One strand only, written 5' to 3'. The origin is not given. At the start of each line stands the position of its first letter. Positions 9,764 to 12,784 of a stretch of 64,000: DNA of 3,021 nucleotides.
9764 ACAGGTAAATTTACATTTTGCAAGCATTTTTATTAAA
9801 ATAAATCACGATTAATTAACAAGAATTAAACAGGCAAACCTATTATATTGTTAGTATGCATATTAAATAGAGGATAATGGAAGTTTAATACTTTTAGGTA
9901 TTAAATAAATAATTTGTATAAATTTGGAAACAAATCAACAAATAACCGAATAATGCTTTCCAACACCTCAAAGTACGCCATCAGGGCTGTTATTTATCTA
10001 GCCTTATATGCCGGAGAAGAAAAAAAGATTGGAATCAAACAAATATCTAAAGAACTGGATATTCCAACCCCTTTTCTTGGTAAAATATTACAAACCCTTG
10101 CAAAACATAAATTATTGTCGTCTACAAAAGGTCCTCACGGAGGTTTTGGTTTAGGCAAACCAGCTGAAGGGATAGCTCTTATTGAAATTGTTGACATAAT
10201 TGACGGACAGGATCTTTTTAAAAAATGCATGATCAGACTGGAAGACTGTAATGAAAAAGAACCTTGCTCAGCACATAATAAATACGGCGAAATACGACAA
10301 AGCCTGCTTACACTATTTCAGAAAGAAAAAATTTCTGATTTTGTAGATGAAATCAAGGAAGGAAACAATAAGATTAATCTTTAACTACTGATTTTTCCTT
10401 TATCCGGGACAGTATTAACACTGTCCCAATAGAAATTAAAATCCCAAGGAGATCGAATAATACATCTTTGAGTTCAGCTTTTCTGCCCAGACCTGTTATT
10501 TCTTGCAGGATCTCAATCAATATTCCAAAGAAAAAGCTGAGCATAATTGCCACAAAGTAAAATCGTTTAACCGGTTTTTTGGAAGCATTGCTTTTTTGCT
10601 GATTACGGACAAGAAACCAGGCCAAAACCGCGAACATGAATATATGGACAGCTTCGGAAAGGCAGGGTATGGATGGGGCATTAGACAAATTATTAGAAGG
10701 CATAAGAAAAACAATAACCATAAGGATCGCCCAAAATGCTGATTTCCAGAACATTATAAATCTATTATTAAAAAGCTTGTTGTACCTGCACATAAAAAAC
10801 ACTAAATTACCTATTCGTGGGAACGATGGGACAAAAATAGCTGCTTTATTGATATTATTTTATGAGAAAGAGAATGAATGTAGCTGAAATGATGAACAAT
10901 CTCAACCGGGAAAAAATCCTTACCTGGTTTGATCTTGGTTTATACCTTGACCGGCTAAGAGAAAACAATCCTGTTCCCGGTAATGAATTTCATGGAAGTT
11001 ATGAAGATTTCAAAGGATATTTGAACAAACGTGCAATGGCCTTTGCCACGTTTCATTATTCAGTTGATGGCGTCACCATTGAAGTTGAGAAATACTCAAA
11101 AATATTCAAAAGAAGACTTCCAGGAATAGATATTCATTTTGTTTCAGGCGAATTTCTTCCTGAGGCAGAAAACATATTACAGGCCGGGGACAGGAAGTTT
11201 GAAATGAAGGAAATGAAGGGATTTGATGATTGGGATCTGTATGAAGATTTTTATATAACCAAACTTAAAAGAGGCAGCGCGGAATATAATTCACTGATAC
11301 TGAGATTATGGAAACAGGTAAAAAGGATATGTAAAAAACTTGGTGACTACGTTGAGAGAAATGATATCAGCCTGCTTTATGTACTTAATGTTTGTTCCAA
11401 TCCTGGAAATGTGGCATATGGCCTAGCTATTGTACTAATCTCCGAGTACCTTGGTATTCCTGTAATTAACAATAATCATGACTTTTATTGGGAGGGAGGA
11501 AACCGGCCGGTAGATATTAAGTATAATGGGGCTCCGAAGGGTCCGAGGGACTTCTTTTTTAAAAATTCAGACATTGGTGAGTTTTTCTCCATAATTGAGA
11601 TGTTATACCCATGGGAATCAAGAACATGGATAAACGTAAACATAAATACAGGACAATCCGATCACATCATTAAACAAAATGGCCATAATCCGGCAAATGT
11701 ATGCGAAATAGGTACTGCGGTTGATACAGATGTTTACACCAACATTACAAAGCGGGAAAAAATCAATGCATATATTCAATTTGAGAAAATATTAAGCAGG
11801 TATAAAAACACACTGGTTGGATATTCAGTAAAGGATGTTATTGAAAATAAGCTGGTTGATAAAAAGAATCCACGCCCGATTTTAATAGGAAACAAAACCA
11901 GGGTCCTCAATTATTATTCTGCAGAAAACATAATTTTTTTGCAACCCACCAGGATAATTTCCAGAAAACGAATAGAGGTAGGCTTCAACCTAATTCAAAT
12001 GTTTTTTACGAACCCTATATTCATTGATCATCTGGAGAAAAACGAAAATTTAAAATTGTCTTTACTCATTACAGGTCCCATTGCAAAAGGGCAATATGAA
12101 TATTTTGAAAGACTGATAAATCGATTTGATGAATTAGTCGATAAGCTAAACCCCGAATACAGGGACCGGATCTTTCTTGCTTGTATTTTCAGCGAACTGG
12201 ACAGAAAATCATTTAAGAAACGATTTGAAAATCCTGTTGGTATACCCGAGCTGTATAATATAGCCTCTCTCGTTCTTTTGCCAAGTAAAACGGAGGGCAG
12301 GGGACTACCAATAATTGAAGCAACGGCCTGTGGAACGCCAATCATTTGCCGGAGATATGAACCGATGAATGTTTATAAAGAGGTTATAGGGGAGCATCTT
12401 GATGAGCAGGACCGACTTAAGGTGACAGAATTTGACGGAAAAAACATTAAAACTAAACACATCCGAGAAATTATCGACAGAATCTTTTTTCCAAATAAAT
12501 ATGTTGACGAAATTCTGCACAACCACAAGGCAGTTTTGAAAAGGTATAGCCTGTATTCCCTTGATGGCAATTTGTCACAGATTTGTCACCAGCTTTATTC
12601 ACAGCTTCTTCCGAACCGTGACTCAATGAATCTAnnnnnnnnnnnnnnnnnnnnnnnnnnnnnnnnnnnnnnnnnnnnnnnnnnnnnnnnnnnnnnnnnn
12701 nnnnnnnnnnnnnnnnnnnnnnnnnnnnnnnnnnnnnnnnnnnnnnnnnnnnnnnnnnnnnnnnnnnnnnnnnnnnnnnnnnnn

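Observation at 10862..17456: Cytoplasmic 1391-aa GT4 / phosphodiester-glycosidase fusion and a convergent free-standing GT4 paralog flanking hemW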

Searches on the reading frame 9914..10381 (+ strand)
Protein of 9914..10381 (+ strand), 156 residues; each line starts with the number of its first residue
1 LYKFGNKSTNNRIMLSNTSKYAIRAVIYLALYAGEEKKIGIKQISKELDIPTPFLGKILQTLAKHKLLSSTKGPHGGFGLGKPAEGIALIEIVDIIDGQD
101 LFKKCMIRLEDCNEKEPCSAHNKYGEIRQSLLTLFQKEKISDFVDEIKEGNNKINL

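Call 3: search_protein_families(library=pfam, proteins=[window:9914-10381:+], max_evalue=1)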
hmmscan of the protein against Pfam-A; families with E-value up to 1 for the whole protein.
window:9914-10381:+ (156 aa): 8 families
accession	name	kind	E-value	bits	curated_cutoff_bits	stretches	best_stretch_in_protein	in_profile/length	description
PF02082.26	Rrf2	-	3.7e-27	95.5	30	1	15-145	1-131/132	Iron-dependent Transcriptional regulator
PF03444.21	HrcA_DNA-bdg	-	0.0031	17.6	21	1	15-78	2-63/79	Winged helix-turn-helix transcription repressor, HrcA DNA-binding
PF00888.28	Cullin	-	0.061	12.5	33.2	1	27-71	555-602/620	Cullin family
PF12802.13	MarR_2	-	0.11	13.1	27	1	30-75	13-57/61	MarR family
PF22167.2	PH0730-like_N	-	0.12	13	30.2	1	38-73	15-51/60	PH0730-like, N-terminal domain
PF24270.1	HTH_Cmi2_C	-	0.16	12.6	27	1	35-71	85-121/125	Cmi2, C-terminal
PF05797.17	Rep_4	-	0.19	12.2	27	1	17-70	35-87/108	Yeast trans-acting factor (REP1/REP2)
PF08100.18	Dimerisation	-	0.25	11.6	25.6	1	13-72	16-74/93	O-methyltransferase dimerisation domain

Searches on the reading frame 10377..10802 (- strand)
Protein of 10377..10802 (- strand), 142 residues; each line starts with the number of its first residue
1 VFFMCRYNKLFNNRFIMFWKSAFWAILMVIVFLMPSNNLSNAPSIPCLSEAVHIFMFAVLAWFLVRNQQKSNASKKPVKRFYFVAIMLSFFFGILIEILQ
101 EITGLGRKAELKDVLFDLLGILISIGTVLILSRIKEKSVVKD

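Call 3: search_protein_families(library=pfam, proteins=[window:10377-10802:-], max_evalue=1)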
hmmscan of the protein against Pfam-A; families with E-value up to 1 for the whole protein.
window:10377-10802:- (142 aa): 5 families
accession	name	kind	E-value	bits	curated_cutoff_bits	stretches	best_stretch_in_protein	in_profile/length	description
PF04892.17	VanZ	-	3.1e-09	38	30.1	1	42-131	55-125/126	VanZ like family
PF25592.1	DUF7937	-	0.0027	17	31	1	17-105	286-370/402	Domain of unknown function (DUF7937)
PF05251.17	Ost5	-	0.041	14.6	27.4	1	52-94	19-60/73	Oligosaccharyltransferase subunit 5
PF11998.13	DUF3493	-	0.079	13.6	27.1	1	78-131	18-71/79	Low psii accumulation1 / Rep27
PF04932.20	Wzy_C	-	0.34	11.1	31.7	1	54-109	20-70/149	O-Antigen ligase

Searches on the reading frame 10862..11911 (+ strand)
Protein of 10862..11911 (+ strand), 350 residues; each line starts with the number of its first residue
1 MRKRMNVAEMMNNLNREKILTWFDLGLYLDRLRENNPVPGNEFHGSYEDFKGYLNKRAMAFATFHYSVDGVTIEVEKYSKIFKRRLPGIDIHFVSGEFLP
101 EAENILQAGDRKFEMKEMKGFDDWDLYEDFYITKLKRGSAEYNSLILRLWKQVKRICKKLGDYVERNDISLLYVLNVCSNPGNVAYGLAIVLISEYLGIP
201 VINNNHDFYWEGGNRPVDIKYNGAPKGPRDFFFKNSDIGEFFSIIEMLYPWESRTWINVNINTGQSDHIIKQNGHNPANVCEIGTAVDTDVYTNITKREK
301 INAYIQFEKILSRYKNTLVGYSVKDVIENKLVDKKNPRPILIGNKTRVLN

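Call 8: search_protein_families(library=pfam, proteins=[window:10862-11911:+], max_evalue=10)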
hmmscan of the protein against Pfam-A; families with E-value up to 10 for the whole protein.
window:10862-11911:+ (350 aa): 1 family
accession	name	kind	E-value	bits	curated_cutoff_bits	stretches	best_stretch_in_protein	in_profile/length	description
PF12438.13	DUF3679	-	0.23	11.7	22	1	115-141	24-50/56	Protein of unknown function (DUF3679)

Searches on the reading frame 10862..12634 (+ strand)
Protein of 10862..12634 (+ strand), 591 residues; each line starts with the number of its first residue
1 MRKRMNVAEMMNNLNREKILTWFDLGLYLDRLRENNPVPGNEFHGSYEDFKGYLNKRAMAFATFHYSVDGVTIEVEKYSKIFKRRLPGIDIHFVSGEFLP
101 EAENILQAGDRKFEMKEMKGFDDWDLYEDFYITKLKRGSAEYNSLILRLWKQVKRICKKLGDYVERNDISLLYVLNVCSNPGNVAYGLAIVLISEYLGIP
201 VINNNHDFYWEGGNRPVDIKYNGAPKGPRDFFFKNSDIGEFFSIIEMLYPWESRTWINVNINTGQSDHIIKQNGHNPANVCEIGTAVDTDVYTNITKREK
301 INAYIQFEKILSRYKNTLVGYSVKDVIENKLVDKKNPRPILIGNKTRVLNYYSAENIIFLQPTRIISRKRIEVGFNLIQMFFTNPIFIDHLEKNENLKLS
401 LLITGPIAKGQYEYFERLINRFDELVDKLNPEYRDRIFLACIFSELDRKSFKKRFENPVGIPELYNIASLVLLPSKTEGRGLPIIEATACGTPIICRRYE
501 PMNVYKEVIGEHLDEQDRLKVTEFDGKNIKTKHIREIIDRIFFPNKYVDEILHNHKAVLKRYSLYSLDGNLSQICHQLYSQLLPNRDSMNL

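Call 63: predict_structure(alignment_id=A6)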
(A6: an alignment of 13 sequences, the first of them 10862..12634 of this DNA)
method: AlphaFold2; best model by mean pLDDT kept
length: 591 residues; sequences in the alignment: 13
mean_pLDDT: 64.6   pTM: 0.67
mean pLDDT of the five models: 64.6, 59.4, 55.1, 53.1, 50.7
residues with pLDDT >= 90: 90; 70-90: 174; 50-70: 154; < 50: 173
segments of 3 or more residues with pLDDT < 50: 207-218, 221-223, 226-236, 243-252, 294-370, 404-411, 441-480, 497-504
pLDDT, mean of each block of 10 residues (from residue 1): 75 91 82 71 90 94 75 77 92 89 72 89 74 70 87 95 95 77 82 88 64 43 46 46 47 68 63 62 72 42 36 32 35 33 26 31 34 64 75 61 44 57 78 70 38 34 30 38 62 49 59 81 61 69 66 83 87 90 70 44
secondary structure, 60 per line:
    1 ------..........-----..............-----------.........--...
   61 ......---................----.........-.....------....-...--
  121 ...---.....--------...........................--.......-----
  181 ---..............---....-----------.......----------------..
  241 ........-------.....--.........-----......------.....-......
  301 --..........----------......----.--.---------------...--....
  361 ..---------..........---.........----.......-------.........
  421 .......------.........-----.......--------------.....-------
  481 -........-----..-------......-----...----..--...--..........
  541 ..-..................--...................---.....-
elements in order: H7-16 H22-35 H47-55 E58-66 H70-85 E90-98 H100-104 E111-114 H127-131 H140-166 E169-175 H184-197 E201-204 H216-222 H239-248 E256-260 H263-271 E280-282 H289-293 H295-300 H303-312 H323-328 E357-362 H372-381 H385-393 E398-404 H412-427 E437-442 H448-454 E469-473 H482-489 H504-509 H531-542 H544-561 H564-582 H586-590

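Call 65: fold_search(model_id=the predicted structure, library=pdb)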
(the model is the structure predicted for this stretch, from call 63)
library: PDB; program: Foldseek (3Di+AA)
matches with E <= 10: 1430; with E <= 0.001: 203
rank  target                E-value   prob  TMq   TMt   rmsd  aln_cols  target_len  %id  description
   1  6tvp_A                3.5e-14  1.00  0.42  0.60   8.5       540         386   13  Structure of Mycobacterium smegmatis alpha-maltose-1-phosphate synthase GlgM (released 2020-04-22)
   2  6tvp_B                1.1e-13  1.00  0.43  0.61   8.6       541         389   12  Structure of Mycobacterium smegmatis alpha-maltose-1-phosphate synthase GlgM (released 2020-04-22)
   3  7qsg_A                3.9e-13  1.00  0.43  0.62   9.3       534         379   13  Methylmannose polysaccharide mannosyltransferase from M. hassiacum (released 2023-01-25)
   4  2r60                  4.4e-13  1.00  0.41  0.50   9.8       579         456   14  Structure of apo Sucrose Phosphate Synthase (SPS) of Halothermothrix orenii (released 2008-06-10)
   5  7mi0                  5.2e-13  1.00  0.44  0.66   8.7       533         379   12  Crystal Structure of Glycosyltransferase from Rickettsia africae ESF-5 (released 2021-04-28)
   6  3c4q_A                3.0e-12  1.00  0.45  0.63   8.1       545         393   13  Structure of the retaining glycosyltransferase MshA : The first step in mycothiol biosynthesis. Organism : Corynebacte (released 2008-04-01)
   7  3c48_B                3.0e-12  1.00  0.29  0.41  12.3       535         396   12  Structure of the retaining glycosyltransferase MshA: The first step in mycothiol biosynthesis. Organism: Corynebacteri (released 2008-03-25)
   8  3c48_A                3.3e-12  1.00  0.30  0.42  12.7       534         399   13  Structure of the retaining glycosyltransferase MshA: The first step in mycothiol biosynthesis. Organism: Corynebacteri (released 2008-03-25)
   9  3c4q_B                4.2e-12  1.00  0.43  0.59   8.8       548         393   12  Structure of the retaining glycosyltransferase MshA : The first step in mycothiol biosynthesis. Organism : Corynebacte (released 2008-04-01)
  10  5d01_B                1.1e-11  1.00  0.41  0.62   8.2       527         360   14  Crystal structure of BshA from B. subtilis complexed with N-acetylglucosaminyl-malate (released 2016-09-07)
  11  5d01_A                2.0e-11  1.00  0.42  0.64   7.8       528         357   14  Crystal structure of BshA from B. subtilis complexed with N-acetylglucosaminyl-malate (released 2016-09-07)
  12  3l01_A                4.0e-11  1.00  0.39  0.50  10.9       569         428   11  Crystal structure of monomeric glycogen synthase from Pyrococcus abyssi (released 2010-12-29)
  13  8vrf_B                7.2e-11  1.00  0.47  0.58   8.3       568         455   11  Sucrose-phosphate synthase-like protein from Leishmania major (released 2025-08-13)
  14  9dcm_C                1.1e-10  1.00  0.39  0.46  10.3       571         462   13  Sucrose-phosphate synthase from Leishmania major (released 2025-10-29)
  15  8uag                  2.3e-10  1.00  0.45  0.55   8.6       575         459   12  Sucrose-phosphate synthase-like protein from Leishmania major (released 2024-12-18)
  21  8vrf_A                8.6e-10  1.00  0.46  0.57   8.3       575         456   11  Sucrose-phosphate synthase-like protein from Leishmania major (released 2025-08-13)
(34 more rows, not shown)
